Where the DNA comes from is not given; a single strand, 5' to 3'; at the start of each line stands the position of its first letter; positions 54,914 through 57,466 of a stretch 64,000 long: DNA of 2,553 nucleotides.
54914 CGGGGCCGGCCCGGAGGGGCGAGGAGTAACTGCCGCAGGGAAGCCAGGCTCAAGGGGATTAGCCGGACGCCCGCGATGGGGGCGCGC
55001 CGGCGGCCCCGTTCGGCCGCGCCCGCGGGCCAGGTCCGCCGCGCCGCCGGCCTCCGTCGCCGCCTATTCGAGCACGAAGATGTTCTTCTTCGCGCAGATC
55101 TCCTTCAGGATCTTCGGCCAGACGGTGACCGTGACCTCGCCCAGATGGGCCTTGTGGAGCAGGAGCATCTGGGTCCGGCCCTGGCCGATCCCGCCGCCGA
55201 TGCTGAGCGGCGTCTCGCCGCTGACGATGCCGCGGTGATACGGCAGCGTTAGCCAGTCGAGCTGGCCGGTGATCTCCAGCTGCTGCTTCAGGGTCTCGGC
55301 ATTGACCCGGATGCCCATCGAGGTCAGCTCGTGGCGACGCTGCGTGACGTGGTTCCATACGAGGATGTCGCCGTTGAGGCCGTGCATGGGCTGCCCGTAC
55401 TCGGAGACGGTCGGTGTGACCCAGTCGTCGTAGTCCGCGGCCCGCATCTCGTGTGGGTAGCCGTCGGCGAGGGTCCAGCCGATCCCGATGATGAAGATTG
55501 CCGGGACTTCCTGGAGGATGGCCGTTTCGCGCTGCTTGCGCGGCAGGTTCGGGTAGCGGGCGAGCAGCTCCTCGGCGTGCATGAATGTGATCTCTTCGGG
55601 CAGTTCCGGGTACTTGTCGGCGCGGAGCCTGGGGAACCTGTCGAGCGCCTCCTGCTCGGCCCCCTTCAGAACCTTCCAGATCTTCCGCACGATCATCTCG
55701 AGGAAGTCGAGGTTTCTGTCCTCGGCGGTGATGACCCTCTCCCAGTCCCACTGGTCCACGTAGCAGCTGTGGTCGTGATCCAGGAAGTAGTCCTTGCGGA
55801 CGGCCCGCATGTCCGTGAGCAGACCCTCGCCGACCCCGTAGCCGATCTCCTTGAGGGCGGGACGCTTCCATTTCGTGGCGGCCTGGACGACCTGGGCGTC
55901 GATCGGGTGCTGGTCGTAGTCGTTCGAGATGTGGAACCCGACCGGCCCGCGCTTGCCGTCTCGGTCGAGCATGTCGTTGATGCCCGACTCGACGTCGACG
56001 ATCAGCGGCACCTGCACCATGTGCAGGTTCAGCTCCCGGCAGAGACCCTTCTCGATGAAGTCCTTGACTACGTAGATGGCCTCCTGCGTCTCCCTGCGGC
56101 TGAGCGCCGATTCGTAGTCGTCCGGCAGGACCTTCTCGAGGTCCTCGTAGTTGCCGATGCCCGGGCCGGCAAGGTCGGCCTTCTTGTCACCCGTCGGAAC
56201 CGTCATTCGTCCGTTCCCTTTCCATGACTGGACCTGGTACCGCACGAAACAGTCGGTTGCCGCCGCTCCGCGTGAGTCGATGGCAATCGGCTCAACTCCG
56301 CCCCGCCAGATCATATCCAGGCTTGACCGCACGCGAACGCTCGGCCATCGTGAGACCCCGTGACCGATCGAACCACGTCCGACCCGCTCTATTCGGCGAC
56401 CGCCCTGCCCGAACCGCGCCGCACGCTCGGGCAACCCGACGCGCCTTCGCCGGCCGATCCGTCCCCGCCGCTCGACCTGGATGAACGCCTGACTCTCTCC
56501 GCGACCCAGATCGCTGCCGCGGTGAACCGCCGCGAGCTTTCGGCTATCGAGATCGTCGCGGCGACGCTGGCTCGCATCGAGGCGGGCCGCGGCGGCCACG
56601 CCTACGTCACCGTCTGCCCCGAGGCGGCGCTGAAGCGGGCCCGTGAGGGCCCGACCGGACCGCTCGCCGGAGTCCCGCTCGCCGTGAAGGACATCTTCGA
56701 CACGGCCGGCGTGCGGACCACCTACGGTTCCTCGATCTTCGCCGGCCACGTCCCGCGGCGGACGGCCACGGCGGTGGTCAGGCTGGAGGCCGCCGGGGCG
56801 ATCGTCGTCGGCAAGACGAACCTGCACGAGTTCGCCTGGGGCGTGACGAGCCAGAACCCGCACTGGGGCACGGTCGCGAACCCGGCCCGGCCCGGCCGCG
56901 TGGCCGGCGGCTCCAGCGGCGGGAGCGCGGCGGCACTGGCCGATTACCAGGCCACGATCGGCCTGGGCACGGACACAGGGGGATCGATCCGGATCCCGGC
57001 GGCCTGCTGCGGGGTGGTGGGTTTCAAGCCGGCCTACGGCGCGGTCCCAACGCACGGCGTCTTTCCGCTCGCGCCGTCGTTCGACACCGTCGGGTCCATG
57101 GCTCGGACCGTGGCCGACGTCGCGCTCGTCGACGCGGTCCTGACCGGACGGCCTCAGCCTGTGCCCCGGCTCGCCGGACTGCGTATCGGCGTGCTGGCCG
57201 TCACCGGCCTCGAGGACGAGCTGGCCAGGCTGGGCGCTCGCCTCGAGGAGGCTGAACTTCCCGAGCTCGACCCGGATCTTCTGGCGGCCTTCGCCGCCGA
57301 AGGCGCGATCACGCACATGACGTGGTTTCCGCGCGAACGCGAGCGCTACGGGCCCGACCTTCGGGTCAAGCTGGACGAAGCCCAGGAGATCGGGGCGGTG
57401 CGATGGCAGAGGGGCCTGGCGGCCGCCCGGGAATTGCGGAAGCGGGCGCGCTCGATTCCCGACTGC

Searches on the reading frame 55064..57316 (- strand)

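Call 20: search_protein_families(library=pfam, proteins=[window:55064-57316:-], max_evalue=0.001)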
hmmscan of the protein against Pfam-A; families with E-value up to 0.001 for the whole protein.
window:55064-57316:- (750 aa): 1 family
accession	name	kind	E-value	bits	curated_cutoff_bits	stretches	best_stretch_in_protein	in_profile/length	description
PF03590.20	AsnA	-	1.8e-80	270.4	27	1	411-659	1-227/228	Aspartate-ammonia ligase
